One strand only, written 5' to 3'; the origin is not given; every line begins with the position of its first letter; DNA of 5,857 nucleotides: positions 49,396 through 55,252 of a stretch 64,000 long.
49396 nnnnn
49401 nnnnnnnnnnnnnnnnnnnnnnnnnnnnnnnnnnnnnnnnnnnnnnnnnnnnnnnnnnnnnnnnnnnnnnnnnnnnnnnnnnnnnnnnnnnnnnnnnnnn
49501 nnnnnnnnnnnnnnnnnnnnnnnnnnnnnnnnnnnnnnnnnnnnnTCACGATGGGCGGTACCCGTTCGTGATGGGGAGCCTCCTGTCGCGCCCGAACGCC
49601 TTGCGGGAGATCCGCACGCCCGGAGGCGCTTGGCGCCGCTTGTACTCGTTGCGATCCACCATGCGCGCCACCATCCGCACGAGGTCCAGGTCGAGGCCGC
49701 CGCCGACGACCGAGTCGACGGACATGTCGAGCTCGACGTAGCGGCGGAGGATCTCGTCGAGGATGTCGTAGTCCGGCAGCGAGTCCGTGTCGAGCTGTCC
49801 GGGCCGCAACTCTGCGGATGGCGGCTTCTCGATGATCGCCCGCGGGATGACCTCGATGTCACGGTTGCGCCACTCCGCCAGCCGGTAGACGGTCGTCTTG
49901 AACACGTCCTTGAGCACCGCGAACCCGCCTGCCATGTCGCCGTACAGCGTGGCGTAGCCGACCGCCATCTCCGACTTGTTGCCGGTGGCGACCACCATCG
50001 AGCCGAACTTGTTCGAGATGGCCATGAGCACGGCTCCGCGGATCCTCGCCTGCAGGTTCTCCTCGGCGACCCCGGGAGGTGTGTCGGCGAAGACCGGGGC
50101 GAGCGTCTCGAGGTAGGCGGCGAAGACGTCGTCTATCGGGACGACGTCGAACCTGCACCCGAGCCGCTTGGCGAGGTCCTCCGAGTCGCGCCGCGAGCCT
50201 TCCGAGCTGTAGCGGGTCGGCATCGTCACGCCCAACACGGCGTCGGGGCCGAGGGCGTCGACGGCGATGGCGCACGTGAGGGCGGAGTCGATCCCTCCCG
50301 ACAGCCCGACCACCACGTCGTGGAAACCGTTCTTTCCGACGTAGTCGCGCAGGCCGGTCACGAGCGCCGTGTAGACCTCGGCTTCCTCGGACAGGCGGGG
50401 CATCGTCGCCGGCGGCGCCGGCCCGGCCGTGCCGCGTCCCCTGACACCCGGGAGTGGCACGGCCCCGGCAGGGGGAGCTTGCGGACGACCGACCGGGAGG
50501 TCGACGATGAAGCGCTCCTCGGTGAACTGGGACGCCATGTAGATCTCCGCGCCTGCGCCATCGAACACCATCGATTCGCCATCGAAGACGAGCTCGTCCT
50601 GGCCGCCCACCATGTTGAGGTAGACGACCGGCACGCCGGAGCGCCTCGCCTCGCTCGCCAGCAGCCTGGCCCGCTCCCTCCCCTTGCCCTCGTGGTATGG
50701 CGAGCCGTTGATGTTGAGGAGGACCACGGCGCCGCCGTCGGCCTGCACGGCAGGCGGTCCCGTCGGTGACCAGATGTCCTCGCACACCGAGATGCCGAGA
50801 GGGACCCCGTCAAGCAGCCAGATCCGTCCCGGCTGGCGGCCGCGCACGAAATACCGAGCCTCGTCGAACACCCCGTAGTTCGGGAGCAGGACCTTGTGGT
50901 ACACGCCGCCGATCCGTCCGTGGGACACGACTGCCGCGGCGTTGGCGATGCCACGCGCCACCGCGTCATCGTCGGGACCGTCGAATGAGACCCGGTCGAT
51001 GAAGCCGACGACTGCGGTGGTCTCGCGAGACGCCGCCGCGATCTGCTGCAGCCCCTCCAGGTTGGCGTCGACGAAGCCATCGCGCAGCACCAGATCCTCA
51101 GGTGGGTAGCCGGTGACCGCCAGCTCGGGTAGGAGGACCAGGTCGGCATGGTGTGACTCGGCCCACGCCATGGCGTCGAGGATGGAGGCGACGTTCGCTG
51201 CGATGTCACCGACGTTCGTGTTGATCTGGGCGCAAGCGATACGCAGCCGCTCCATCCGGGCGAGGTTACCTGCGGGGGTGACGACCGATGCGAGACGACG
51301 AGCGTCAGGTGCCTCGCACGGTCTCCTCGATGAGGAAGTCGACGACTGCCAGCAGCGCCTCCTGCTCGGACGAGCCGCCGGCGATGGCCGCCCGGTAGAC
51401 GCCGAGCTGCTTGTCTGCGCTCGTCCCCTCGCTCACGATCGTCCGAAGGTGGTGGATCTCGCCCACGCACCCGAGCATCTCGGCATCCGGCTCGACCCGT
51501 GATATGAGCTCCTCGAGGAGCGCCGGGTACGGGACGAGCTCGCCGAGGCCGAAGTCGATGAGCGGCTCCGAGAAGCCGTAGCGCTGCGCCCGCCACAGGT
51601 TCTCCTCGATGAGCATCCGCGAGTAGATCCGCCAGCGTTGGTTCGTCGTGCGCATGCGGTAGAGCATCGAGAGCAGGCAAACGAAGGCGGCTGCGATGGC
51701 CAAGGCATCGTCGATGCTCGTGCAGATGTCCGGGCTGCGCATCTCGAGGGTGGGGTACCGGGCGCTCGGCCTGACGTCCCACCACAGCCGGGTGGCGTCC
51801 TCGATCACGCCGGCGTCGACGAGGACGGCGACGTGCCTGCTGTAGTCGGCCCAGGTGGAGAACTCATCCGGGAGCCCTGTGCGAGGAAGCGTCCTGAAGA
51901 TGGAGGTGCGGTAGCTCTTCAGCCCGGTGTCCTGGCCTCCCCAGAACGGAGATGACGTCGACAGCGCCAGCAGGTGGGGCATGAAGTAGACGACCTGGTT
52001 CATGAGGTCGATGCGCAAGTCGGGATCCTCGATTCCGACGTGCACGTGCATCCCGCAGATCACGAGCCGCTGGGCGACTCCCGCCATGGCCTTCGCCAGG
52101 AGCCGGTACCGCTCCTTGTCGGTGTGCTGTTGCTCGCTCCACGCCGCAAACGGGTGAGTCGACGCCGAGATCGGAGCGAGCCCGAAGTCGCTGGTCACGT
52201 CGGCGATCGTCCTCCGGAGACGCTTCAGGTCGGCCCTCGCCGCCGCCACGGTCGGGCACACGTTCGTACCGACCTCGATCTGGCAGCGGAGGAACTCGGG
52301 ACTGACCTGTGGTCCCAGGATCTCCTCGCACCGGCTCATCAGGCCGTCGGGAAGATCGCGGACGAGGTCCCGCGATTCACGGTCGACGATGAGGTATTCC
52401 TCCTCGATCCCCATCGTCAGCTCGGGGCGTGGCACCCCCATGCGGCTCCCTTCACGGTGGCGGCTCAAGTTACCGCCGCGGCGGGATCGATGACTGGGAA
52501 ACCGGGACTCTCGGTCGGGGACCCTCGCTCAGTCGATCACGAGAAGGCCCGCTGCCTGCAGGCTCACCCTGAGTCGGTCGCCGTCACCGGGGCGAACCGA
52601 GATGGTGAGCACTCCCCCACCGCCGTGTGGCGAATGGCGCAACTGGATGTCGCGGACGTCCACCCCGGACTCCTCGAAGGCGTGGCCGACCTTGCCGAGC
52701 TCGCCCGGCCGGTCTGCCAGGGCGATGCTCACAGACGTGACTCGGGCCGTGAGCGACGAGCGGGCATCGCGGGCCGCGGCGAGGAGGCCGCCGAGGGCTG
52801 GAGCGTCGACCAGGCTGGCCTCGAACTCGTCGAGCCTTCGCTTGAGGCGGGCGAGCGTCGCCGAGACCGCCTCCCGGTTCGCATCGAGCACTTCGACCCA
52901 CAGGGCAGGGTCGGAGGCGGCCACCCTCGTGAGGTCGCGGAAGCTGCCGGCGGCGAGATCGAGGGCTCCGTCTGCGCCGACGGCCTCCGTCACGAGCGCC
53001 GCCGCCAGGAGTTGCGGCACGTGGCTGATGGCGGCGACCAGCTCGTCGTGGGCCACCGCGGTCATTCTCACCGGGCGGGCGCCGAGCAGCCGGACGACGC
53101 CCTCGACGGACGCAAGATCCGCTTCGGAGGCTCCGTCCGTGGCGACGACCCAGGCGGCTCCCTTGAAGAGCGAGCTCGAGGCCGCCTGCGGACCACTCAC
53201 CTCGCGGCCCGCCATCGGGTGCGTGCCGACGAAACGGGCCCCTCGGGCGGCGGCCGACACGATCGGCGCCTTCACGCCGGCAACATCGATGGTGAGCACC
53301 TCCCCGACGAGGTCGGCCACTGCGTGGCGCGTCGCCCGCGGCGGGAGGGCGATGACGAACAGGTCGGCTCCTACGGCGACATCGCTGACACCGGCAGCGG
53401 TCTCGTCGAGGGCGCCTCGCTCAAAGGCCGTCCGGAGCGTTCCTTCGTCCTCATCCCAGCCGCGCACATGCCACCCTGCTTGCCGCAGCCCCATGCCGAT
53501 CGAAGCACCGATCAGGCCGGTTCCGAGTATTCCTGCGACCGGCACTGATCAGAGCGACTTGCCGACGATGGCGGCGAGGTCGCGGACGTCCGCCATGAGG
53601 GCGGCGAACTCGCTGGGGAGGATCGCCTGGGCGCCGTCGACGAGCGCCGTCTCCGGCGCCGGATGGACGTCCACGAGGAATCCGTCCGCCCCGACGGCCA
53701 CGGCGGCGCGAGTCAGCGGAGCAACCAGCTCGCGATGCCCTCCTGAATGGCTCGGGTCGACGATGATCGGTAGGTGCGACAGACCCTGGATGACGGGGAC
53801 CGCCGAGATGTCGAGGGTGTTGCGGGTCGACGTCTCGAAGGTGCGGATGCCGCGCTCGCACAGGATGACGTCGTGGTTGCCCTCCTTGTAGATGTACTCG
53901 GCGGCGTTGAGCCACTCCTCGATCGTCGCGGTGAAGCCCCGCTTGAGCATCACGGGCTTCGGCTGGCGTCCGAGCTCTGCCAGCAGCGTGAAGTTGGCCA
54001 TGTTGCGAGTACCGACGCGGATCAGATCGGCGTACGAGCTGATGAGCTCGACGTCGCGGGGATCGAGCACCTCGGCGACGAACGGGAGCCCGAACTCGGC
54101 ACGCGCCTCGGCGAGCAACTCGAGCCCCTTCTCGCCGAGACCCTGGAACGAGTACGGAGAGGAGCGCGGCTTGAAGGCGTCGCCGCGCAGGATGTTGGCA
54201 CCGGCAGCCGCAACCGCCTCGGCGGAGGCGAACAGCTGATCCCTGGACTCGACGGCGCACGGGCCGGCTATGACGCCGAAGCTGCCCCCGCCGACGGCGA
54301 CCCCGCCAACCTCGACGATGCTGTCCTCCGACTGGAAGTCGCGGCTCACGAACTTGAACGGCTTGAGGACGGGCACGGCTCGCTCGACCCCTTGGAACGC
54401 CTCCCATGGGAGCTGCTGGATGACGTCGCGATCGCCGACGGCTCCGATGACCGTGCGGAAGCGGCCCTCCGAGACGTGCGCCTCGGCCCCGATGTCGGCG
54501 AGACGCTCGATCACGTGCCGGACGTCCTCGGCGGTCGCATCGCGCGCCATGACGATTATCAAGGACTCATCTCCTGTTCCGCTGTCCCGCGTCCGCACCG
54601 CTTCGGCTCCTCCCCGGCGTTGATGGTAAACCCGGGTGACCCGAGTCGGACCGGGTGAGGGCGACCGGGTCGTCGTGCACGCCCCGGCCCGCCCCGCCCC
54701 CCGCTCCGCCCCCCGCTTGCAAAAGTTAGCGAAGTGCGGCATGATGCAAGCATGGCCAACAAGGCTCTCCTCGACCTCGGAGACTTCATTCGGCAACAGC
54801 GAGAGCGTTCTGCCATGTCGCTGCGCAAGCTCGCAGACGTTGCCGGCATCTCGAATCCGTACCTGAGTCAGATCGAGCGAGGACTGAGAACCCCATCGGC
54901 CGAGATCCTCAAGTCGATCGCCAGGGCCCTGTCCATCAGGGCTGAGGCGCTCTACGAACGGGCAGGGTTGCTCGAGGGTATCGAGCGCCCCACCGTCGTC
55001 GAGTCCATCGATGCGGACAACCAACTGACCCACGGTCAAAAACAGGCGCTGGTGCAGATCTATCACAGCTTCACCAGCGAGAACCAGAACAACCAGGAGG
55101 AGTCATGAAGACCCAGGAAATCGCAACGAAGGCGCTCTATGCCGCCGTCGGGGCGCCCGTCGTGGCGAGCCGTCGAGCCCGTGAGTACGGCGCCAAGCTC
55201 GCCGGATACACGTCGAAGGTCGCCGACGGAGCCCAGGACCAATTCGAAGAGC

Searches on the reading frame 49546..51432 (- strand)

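Call 12: search_protein_families(library=ncbifam, proteins=[window:49546-51432:-], max_evalue=0.00001)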
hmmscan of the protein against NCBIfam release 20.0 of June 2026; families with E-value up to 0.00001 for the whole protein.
window:49546-51432:- (628 aa): 8 families
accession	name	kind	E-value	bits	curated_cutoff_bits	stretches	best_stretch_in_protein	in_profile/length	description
NF010588.0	PRK13981.1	equivalog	9.1e-215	714.2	479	1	61-626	3-543/546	NAD+ synthase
NF002730.0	PRK02628.1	equivalog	4.4e-62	210.2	473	2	58-307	8-269/677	NAD(+) synthase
NF010587.0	PRK13980.1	equivalog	4.6e-62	209.6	255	1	352-610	13-262/267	NAD+ synthase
TIGR00552.1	nadE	equivalog_domain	1.9e-61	207.4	63.65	1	357-604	9-242/251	NAD(+) synthase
NF002048.0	PRK00876.1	subfamily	6.1e-25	87.7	313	2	356-439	22-106/330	NAD(+) synthase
TIGR03381.1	agmatine_aguB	equivalog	1.5e-11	44.2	410.25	1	64-308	2-249/279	N-carbamoylputrescine amidase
NF001979.1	PRK00768.1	equivalog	3e-10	40.1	250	1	345-562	13-236/266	NAD(+) synthase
TIGR00268.2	TIGR00268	equivalog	6.2e-09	35.5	150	1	370-435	13-78/259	ATP-dependent sacrificial sulfur transferase LarE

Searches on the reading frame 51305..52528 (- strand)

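Call 12: search_protein_families(library=ncbifam, proteins=[window:51305-52528:-], max_evalue=0.00001)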
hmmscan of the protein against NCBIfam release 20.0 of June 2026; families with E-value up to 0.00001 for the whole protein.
window:51305-52528:- (407 aa): 9 families
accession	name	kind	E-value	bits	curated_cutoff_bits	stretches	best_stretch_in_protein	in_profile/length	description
NF010039.0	PRK13515.1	equivalog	3.2e-155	516.5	371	1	33-406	6-372/378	carboxylate-amine ligase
NF010043.0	PRK13517.1-3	equivalog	3.6e-94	315.7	409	1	36-405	10-374/381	glutamate--cysteine ligase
TIGR02050.1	gshA_cyan_rel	subfamily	3.7e-89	298.9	176.4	1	38-323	1-286/287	YbdK family carboxylate-amine ligase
NF010042.0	PRK13517.1-2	equivalog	2.7e-75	253.5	427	1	35-402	9-369/376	glutamate--cysteine ligase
NF010044.0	PRK13517.1-4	equivalog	2.4e-73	247.3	437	1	33-403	12-370/372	glutamate--cysteine ligase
NF010041.0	PRK13517.1-1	subfamily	7.1e-73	245.9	332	1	38-405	6-366/368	glutamate--cysteine ligase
NF010040.1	PRK13516.1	equivalog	1.6e-60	205.2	425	1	36-375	9-346/369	YbdK family carboxylate-amine ligase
NF010045.0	PRK13518.1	equivalog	1.1e-59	202.2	395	1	38-345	14-321/360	glutamate--cysteine ligase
TIGR02048.1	gshA_cyano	equivalog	1.7e-14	53.6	249.05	1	152-383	109-348/376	glutamate--cysteine ligase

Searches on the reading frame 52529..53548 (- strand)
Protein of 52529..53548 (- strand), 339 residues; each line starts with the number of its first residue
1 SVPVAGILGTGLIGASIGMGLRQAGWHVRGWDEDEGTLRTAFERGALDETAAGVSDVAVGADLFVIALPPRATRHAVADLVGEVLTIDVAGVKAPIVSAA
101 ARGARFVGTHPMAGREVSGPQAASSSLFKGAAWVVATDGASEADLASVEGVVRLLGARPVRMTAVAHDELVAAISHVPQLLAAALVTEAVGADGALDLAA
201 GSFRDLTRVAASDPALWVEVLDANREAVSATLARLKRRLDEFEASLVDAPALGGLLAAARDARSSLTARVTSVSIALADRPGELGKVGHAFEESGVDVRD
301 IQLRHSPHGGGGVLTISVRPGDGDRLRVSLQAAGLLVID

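Call 14: search_protein_families(library=ncbifam, proteins=[window:52529-53548:-], max_evalue=1e-8)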
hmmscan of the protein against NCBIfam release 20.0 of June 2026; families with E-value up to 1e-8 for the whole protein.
window:52529-53548:- (339 aa): 15 families
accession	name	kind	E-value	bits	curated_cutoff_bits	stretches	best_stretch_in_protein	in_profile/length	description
NF005111.0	PRK06545.2-3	equivalog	1.1e-60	205.6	344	1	7-337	18-369/371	prephenate dehydrogenase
NF005112.0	PRK06545.2-4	subfamily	2.1e-51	175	294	1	7-336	7-353/356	prephenate dehydrogenase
NF005107.0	PRK06545.1-5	equivalog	9.7e-47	159.7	414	1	7-320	7-345/367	prephenate dehydrogenase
NF005650.0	PRK07417.1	equivalog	1.9e-45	155.3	290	1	5-256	4-268/281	prephenate/arogenate dehydrogenase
NF011381.1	PRK14806.1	equivalog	6.8e-45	153.5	902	1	7-268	8-286/733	bifunctional prephenate dehydrogenase/3-phosphoshikimate 1-carboxyvinyltransferase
NF005109.0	PRK06545.2-1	equivalog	1.1e-44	153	397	1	5-242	4-245/361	prephenate dehydrogenase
NF005108.0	PRK06545.1-6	equivalog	3.3e-41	141.4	327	1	6-273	14-291/321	prephenate dehydrogenase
NF006307.0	PRK08507.1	equivalog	5.3e-41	140.6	295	1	5-246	3-253/275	prephenate dehydrogenase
NF005105.0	PRK06545.1-3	equivalog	1.3e-39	136.1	524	1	7-246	7-263/367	prephenate dehydrogenase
NF005694.0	PRK07502.1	equivalog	3e-36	125.3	409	1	7-252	11-274/310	prephenate/arogenate dehydrogenase family protein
NF005110.0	PRK06545.2-2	equivalog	3.6e-34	118.6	385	1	7-335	75-419/423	prephenate dehydrogenase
NF005113.0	PRK06545.2-5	equivalog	1.9e-31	109.4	497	2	151-328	180-368/378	prephenate dehydrogenase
NF005104.0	PRK06545.1-1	equivalog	6.4e-26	91.3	713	1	7-329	7-352/366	prephenate dehydrogenase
NF005106.0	PRK06545.1-4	equivalog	8.3e-24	84.5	569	1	8-271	7-288/363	prephenate dehydrogenase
NF006409.0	PRK08655.1-3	equivalog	2.6e-10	40.3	310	1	7-246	6-248/290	prephenate dehydrogenase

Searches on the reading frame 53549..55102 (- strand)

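Call 14: search_protein_families(library=ncbifam, proteins=[window:53549-55102:-], max_evalue=1e-8)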
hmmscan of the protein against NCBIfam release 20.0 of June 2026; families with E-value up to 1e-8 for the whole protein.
window:53549-55102:- (517 aa): 8 families
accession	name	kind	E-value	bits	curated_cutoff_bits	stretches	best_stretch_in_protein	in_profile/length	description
NF006421.0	PRK08673.1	subfamily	1.5e-142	474.9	335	1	182-516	2-336/338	3-deoxy-7-phosphoheptulonate synthase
NF041229.1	BagF_FevY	exception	4.9e-129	430.4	700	1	185-509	1-325/340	phospho-2-dehydro-3-deoxyheptonate aldolase BagF/FevY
TIGR01361.1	DAHP_synth_Bsub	equivalog_domain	5.5e-114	379.9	267.75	1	251-507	2-258/260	3-deoxy-7-phosphoheptulonate synthase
NF009239.0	PRK12595.1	equivalog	9.8e-104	347.1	279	1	251-510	95-354/360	bifunctional 3-deoxy-7-phosphoheptulonate synthase/chorismate mutase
NF009933.0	PRK13396.1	subfamily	1.7e-103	346.3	486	1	181-515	1-343/352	3-deoxy-7-phosphoheptulonate synthase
NF003543.0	PRK05198.1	equivalog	2.7e-30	105.3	242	1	274-513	17-271/273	3-deoxy-8-phosphooctulonate synthase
TIGR01362.1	KDO8P_synth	equivalog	3.1e-30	105.2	314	1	275-513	3-256/258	3-deoxy-8-phosphooctulonate synthase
NF009109.0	PRK12457.1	equivalog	1.4e-20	73.7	457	1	313-513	61-272/281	3-deoxy-8-phosphooctulonate synthase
